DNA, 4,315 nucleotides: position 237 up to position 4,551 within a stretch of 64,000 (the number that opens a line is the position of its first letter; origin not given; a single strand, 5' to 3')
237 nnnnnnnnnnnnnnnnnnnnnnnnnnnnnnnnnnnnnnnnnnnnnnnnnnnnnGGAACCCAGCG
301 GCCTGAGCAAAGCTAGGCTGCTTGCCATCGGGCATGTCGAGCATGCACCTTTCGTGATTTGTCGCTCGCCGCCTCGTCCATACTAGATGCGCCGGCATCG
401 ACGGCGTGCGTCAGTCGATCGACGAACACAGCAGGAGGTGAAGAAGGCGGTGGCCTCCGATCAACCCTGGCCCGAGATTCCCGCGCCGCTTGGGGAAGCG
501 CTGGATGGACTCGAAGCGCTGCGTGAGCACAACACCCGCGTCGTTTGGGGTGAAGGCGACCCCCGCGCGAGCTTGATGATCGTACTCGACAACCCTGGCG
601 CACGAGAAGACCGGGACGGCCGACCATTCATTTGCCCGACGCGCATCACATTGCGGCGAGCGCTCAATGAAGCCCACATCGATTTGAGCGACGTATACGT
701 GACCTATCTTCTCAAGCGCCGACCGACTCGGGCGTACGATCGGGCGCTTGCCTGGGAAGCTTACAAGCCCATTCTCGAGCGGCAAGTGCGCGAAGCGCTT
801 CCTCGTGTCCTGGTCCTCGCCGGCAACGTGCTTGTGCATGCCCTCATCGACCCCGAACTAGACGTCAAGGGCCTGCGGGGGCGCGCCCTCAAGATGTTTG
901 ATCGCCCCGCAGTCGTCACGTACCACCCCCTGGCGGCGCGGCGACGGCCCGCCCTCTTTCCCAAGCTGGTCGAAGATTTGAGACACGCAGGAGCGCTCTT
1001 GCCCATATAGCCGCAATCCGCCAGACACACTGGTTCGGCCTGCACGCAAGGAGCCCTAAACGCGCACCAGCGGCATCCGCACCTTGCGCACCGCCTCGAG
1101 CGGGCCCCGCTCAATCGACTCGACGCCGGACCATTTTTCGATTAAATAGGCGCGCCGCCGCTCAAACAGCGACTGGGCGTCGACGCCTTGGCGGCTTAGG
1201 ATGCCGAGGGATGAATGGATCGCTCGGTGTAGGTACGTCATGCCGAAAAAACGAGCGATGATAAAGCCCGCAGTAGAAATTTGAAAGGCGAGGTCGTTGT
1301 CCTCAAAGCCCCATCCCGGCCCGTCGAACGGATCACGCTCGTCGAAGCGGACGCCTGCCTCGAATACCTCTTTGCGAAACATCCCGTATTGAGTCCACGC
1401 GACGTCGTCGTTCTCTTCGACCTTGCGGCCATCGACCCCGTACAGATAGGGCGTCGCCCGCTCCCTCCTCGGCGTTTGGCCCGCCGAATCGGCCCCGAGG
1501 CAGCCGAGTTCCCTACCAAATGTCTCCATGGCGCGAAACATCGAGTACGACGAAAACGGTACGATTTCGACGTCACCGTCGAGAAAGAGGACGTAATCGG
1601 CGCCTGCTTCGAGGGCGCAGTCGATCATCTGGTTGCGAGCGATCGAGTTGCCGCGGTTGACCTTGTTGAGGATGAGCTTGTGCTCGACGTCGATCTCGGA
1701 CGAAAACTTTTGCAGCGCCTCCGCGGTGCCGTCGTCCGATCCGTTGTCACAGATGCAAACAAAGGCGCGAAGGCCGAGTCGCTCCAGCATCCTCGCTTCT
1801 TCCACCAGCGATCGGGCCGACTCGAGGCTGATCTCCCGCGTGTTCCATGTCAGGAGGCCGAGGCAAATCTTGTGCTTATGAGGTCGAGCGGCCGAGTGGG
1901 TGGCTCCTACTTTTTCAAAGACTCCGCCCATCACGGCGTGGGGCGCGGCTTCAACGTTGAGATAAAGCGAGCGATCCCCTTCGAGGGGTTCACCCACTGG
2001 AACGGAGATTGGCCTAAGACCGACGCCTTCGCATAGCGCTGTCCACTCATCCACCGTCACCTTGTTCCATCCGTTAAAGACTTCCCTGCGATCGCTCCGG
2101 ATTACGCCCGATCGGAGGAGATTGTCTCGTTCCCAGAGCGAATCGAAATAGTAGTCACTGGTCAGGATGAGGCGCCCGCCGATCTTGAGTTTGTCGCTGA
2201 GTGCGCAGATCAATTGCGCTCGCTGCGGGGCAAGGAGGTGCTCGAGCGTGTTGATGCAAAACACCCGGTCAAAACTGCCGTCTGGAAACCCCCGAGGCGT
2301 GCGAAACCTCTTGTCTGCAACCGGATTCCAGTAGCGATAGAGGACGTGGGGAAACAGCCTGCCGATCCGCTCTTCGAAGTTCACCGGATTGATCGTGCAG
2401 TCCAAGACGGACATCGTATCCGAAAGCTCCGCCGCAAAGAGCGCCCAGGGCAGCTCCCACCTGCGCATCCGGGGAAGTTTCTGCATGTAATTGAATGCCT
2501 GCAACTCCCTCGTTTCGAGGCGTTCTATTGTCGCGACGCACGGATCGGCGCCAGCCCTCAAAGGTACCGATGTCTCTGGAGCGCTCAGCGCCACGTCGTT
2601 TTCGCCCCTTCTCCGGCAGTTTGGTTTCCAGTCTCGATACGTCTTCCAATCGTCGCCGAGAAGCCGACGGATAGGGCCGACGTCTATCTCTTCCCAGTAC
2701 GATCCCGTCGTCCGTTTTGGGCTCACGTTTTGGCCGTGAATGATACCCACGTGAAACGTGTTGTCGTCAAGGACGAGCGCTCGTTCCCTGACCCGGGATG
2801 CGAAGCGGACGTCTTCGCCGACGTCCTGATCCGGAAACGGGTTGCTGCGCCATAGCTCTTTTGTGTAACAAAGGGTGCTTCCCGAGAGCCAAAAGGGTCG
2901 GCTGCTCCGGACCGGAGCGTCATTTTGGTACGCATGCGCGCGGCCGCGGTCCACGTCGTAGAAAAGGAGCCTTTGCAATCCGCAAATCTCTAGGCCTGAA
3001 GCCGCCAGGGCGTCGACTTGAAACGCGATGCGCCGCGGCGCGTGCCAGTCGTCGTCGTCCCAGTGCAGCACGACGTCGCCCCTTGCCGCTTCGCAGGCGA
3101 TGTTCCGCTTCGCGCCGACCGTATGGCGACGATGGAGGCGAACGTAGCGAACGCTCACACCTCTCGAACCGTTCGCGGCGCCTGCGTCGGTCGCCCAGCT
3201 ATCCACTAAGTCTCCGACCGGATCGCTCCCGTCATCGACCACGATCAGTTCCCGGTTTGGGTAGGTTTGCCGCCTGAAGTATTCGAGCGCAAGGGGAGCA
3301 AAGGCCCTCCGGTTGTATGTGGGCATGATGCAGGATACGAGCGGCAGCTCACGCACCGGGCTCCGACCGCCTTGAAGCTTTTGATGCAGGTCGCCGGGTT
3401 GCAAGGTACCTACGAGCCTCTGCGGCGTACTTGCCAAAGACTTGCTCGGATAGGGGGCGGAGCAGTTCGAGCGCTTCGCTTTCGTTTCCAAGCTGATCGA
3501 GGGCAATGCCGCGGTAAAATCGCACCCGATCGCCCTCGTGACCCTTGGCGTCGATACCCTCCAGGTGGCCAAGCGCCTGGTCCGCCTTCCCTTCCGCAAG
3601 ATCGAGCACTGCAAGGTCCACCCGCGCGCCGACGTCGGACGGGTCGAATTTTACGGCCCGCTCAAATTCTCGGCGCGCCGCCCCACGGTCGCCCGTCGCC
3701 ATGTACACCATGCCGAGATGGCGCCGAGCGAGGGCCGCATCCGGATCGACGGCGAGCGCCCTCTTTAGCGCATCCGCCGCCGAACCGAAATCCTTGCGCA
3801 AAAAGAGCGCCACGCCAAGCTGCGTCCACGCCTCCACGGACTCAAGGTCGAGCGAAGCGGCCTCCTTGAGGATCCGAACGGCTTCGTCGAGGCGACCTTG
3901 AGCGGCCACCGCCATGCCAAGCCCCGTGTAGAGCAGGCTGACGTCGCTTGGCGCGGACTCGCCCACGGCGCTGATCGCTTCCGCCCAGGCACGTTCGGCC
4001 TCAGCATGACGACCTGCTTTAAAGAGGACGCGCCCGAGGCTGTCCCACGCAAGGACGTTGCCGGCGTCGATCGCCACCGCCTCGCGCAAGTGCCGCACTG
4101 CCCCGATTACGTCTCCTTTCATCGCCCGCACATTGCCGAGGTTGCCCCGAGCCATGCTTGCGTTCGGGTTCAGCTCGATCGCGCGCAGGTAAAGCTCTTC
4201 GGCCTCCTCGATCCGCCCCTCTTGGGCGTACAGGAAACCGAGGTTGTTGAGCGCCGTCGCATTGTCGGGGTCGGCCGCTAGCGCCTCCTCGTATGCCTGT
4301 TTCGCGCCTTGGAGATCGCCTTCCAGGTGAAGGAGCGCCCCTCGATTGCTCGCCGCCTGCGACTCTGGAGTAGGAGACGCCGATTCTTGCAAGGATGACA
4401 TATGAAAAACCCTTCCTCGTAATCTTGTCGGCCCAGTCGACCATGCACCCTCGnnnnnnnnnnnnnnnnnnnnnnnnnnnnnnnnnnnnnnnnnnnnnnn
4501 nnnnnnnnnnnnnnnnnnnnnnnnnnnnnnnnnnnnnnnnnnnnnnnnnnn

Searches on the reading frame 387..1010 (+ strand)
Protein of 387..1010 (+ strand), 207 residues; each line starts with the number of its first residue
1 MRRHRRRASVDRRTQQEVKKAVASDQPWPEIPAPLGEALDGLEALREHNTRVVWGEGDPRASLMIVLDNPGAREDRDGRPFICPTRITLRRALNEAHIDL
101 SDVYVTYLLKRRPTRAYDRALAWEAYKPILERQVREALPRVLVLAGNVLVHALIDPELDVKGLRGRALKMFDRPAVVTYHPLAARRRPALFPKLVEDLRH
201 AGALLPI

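Call 76: search_protein_families(library=pfam, proteins=[window:387-1010:+], max_evalue=0.01)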
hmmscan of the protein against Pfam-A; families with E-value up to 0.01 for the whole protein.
window:387-1010:+ (207 aa): 1 family
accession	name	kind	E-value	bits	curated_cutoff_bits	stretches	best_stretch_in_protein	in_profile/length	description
PF03167.25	UDG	-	2.2e-17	63.9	24.3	1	55-198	2-140/141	Uracil DNA glycosylase superfamily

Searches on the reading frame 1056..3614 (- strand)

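Call 8: search_protein_families(library=ncbifam, proteins=[window:1056-3614:-], max_evalue=0.01)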
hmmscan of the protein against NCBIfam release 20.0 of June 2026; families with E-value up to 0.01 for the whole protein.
window:1056-3614:- (852 aa): 17 families
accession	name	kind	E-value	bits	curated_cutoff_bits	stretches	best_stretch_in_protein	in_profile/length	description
NF047683.1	TeichurnBiosyTuaG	equivalog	1.2e-15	57.8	400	2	89-201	4-109/252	teichuronic acid biosynthesis protein TuaG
NF041875.1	EPS_EpsD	equivalog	2.2e-15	56.9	370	2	93-196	1-97/325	exopolysaccharide biosynthesis glycosyltransferase EpsD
NF007453.0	PRK10018.1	equivalog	7.9e-15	55.2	382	1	89-198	4-106/280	colanic acid biosynthesis glycosyltransferase WcaA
TIGR04017.1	WcaA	equivalog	1.2e-14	54.6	495.75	1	89-198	3-105/279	colanic acid biosynthesis glycosyltransferase WcaA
NF007482.0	PRK10073.1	equivalog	2.8e-12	46.3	423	2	91-194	6-101/334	glycosyltransferase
TIGR03937.1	PgaC_IcaA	equivalog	4.7e-11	42.3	422.3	2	85-196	39-143/407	poly-beta-1,6-N-acetyl-D-glucosamine synthase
TIGR03965.1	mycofact_glyco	equivalog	5e-10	38.8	280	1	88-197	71-173/467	mycofactocin biosynthesis glycosyltransferase MftF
NF053739.1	GlytfEpsEBac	equivalog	1.3e-09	37.5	450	1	91-206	1-110/265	glycosyltransferase EpsE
NF050050.1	ProtGlycPglI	equivalog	1.1e-08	34.8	500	1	91-191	2-96/306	GalNAc(5)-diNAcBac-PP-undecaprenol beta-1,3-glucosyltransferase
NF038302.1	EPS_HpsE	equivalog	2.6e-08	33.2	300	1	619-682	36-97/307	hormogonium polysaccharide biosynthesis glycosyltransferase HpsE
NF050819.1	PolSacchBiosHfsG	equivalog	3.1e-08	33.1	500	1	610-782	32-204/302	polysaccharide biosynthesis protein HfsG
NF038299.1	EPS_HpsN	equivalog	2.2e-07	30.2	425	1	91-188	1-91/317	hormogonium polysaccharide biosynthesis glycosyltransferase HpsN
TIGR04283.1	glyco_like_mftF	equivalog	3.3e-07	30.1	182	0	603-697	14-98/221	TIGR04283 family arsenosugar biosynthesis glycosyltransferase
NF041394.1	GtaseAglG_Halo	equivalog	0.00013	21.3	440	1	93-202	3-106/304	glucosyl-dolichyl phosphate glucuronosyltransferase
TIGR04440.1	glyco_TIGR04440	domain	0.00014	21.7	70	1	94-205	3-108/215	TIGR00180 family glycosyltransferase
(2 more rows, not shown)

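Call 76: search_protein_families(library=pfam, proteins=[window:1056-3614:-], max_evalue=0.01)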
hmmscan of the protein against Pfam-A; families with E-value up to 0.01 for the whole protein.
window:1056-3614:- (852 aa): 6 families
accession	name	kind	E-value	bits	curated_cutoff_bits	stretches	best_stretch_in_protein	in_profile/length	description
PF00535.33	Glycos_transf_2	-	2.3e-35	122.5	23.3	2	94-236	1-132/168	Glycosyl transferase family 2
PF13704.12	Glyco_tranf_2_4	-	3.3e-05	24.7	27.5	1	611-681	15-81/98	Glycosyl transferase family 2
PF13641.12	Glyco_tranf_2_3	-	4.1e-05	24.1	27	1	93-212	3-120/230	Glycosyltransferase like family 2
PF08241.18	Methyltransf_11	-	5.2e-05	24.2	21.2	1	442-484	55-95/95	Methyltransferase domain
PF11735.13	CAP59_mtransfer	-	0.0055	16.8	28.8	1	585-658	4-78/242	Cryptococcal mannosyltransferase 1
PF10111.15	Glyco_tranf_2_2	-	0.0062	16.5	27.3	0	118-199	27-102/276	Glycosyltransferase like family 2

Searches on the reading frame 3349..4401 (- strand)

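Call 8: search_protein_families(library=ncbifam, proteins=[window:3349-4401:-], max_evalue=0.01)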
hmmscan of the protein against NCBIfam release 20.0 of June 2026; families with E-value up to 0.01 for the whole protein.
window:3349-4401:- (350 aa): 34 families (the best 25 are shown)
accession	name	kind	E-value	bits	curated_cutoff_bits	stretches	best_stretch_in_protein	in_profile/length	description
TIGR02917.1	PEP_TPR_lipo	equivalog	1.9e-33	115.4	312.2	2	117-317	364-559/899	XrtA/PEP-CTERM system TPR-repeat protein PrsT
NF040959.1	MamA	equivalog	4.1e-30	104.7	200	3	125-280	46-196/204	magnetosome protein MamA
TIGR02521.1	type_IV_pilW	equivalog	6.1e-28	97.9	154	2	188-256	30-98/234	type IV pilus biogenesis/stability protein PilW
NF033762.1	social_mot_Tgl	equivalog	5.3e-26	91.5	225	2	95-291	44-238/252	social motility TPR repeat lipoprotein Tgl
NF033920.0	C39_PA2778_fam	equivalog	6.2e-18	65.1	150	2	21-79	197-255/255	PA2778 family cysteine peptidase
NF033758.1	gliding_GltE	equivalog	1.3e-17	63.9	225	2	15-257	87-324/411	adventurous gliding motility TPR repeat lipoprotein GltE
NF052415.1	T3SS_chap_SctY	equivalog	4.2e-16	59.4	70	3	45-143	3-104/106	type III secretion apparatus assembly chaperone SctY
TIGR02552.1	LcrH_SycD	equivalog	6.6e-15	55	104.8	1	161-254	24-117/136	SycD/LcrH family type III secretion system chaperone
NF047507.1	TPR_BatC_Lepto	exception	2.8e-14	53.1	175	2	19-92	63-140/214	TPR repeat-containing protein BatC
NF002725.1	PRK02603.1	equivalog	1.6e-13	51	143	1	26-98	47-122/173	photosystem I assembly protein Ycf3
NF008757.0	PRK11788.1-5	equivalog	2.3e-12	46.8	363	1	30-144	123-242/388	lipopolysaccharide assembly protein LapB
NF008391.2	PRK11189.1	equivalog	8.6e-12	45.1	250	2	19-89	70-140/297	lipoprotein NlpI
TIGR04510.1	mod_pep_cyc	subfamily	9.5e-11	40.9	400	1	88-325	404-633/814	putative peptide modification system cyclase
NF008520.0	PRK11447.1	equivalog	1.3e-09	36.5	858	1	235-322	615-702/1157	cellulose synthase complex outer membrane protein BcsC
TIGR00990.1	3a0801s09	subfamily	3.9e-09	35.7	757.25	1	15-250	332-569/615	mitochondrial import receptor subunit TOM70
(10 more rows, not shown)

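Call 76: search_protein_families(library=pfam, proteins=[window:3349-4401:-], max_evalue=0.01)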
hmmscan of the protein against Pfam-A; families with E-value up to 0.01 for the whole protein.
window:3349-4401:- (350 aa): 32 families (the best 25 are shown)
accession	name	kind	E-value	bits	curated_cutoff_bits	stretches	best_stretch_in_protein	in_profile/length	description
PF07719.23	TPR_2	-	4.6e-43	142.2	27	5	48-80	1-33/34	Tetratricopeptide repeat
PF00515.34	TPR_1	-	6e-39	130.8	27.8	3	48-80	1-33/34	Tetratricopeptide repeat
PF13414.12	TPR_11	-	3.2e-35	120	26.8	4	23-62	3-42/42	TPR repeat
PF14559.12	TPR_19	-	1.3e-32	112.3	25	6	26-81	3-59/68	Tetratricopeptide repeat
PF13432.12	TPR_16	-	1e-31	109.4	32.7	7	28-81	11-64/65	Tetratricopeptide repeat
PF13431.12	TPR_17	-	2.3e-31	105.8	24.4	2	36-69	1-34/34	Tetratricopeptide repeat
PF13181.12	TPR_8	-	2.4e-29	99.4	25.7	2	48-80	1-33/34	Tetratricopeptide repeat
PF13428.12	TPR_14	-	5.5e-28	95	23.5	5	189-230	1-42/44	Tetratricopeptide repeat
PF13424.12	TPR_12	-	2.7e-26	92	30.1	3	48-112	3-75/77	Tetratricopeptide repeat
PF13374.12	TPR_10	-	2.4e-19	69.1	27.5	1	48-77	2-31/42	Tetratricopeptide repeat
PF23914.1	TPR_CcmH_CycH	-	1.6e-16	61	42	2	105-216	39-148/158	Cytochrome c-type biogenesis protein H TPR domain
PF07721.20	TPR_4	-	4.6e-14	52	27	0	121-141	6-26/26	Tetratricopeptide repeat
PF24575.1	TPR_Slam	-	1.2e-13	51.8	35.2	0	152-210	44-102/104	Surface lipoprotein assembly modifier, N-terminal TPR repeats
PF13174.12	TPR_6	-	4.3e-12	46.3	26.3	0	53-80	5-32/33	Tetratricopeptide repeat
PF13371.12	TPR_9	-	2.4e-10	40.7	35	2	202-260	8-66/73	Tetratricopeptide repeat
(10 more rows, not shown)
